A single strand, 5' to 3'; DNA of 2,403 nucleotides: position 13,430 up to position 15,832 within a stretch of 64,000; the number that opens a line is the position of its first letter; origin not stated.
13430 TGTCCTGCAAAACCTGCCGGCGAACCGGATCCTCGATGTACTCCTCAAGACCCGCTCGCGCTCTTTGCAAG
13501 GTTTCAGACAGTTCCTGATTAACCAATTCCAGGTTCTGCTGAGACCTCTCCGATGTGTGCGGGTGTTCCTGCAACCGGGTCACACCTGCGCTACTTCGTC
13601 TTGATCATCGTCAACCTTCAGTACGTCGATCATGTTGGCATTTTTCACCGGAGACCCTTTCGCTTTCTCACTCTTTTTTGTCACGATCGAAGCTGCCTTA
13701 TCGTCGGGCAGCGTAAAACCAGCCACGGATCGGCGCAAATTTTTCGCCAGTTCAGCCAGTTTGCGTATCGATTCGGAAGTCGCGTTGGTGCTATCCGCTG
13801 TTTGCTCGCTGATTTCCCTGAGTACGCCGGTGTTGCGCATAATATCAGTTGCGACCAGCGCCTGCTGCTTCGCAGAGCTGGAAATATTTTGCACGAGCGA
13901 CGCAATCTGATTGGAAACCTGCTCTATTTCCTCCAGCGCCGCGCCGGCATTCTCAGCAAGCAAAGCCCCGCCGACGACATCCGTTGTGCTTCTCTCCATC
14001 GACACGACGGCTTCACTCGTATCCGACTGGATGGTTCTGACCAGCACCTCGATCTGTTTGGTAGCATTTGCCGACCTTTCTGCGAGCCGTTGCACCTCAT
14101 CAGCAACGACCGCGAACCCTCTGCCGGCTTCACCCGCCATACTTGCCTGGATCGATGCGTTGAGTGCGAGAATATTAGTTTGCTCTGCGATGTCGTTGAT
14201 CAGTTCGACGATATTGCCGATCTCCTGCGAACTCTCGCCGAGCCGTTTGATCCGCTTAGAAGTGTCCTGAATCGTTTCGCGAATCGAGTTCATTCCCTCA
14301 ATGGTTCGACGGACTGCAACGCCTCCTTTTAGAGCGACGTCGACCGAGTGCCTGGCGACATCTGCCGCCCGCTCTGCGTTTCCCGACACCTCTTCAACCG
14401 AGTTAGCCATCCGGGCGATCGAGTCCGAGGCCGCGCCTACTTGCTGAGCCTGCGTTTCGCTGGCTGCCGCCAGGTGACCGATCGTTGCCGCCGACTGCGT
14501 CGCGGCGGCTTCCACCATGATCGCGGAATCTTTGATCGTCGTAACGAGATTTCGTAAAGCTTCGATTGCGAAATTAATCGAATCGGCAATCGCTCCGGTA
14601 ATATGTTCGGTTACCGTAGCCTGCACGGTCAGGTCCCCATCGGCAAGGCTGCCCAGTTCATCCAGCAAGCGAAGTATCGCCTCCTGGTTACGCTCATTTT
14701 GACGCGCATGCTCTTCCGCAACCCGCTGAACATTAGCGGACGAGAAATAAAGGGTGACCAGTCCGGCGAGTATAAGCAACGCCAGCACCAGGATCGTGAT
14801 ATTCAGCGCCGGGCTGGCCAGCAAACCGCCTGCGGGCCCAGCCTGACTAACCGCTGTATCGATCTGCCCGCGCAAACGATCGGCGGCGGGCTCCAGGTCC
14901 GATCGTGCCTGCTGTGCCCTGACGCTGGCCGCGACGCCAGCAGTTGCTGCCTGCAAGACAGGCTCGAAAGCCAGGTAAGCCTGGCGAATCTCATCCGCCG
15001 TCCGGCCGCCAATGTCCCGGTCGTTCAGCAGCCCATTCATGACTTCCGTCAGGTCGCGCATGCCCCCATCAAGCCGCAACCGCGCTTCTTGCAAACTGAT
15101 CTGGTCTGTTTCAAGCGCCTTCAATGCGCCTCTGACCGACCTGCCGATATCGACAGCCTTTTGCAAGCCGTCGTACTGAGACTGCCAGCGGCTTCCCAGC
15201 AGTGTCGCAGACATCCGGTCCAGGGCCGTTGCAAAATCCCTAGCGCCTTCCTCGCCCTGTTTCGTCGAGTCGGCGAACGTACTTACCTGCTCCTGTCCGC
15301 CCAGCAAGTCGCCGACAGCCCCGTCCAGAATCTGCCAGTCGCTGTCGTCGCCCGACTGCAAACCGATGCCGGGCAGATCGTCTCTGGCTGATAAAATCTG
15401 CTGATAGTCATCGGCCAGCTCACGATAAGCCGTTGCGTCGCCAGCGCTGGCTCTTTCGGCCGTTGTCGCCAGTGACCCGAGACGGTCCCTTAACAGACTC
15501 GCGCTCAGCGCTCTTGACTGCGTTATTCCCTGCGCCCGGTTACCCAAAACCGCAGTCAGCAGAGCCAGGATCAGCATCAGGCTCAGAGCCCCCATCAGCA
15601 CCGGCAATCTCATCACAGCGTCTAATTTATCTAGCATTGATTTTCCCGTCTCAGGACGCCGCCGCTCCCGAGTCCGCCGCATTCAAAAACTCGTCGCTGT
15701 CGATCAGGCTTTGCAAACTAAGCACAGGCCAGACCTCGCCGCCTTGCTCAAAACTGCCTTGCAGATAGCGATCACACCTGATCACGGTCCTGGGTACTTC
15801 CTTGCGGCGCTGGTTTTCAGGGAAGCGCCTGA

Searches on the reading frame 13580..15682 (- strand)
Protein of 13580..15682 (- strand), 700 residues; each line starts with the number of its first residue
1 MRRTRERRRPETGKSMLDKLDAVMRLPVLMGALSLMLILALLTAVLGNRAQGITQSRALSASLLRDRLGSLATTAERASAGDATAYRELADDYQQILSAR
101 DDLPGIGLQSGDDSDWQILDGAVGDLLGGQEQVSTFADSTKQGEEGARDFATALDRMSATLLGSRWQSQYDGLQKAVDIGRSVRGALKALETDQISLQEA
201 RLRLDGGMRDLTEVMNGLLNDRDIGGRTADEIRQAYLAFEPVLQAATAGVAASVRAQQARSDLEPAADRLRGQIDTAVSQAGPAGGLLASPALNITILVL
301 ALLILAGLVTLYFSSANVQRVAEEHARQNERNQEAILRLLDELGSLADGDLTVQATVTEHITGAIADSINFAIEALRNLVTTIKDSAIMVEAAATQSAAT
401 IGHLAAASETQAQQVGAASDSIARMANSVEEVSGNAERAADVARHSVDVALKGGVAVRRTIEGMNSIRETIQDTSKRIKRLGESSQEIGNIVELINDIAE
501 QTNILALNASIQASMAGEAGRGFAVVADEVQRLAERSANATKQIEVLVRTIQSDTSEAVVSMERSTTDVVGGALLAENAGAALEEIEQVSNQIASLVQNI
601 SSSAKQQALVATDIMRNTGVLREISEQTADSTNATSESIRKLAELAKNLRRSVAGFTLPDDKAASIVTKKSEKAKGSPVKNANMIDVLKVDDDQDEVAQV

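Call 27: search_protein_families(library=ncbifam, proteins=[window:13580-15682:-], max_evalue=1e-8)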
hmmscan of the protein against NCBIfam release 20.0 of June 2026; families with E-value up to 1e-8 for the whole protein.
window:13580-15682:- (700 aa): 7 families
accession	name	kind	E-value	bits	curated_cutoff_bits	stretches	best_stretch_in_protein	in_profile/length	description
NF058645.1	MCPCtpMPsAe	equivalog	1.2e-41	143.1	900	1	329-656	229-556/558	methyl-accepting chemotaxis protein CtpM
NF041847.1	transduc_aer2_vibrio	equivalog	9.9e-34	116.6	1200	1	341-677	464-771/804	aerotaxis transducer Aer2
NF047851.1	MCPCitTducer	equivalog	1.5e-28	100.2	900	1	256-676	155-533/553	methyl-accepting chemotaxis citrate transducer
NF007309.0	PRK09793.1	equivalog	7.1e-25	88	903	1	343-666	225-521/533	methyl-accepting chemotaxis protein IV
NF011622.0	PRK15048.1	equivalog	8.9e-25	87.8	900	1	339-679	223-536/553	methyl-accepting chemotaxis protein II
NF011615.0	PRK15041.1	equivalog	2e-23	82.9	947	1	336-665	222-524/554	methyl-accepting chemotaxis protein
NF050802.1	AspChtxCcaA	equivalog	4.8e-21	74.8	1300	1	463-568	547-652/700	aspartate chemotaxis receptor CcaA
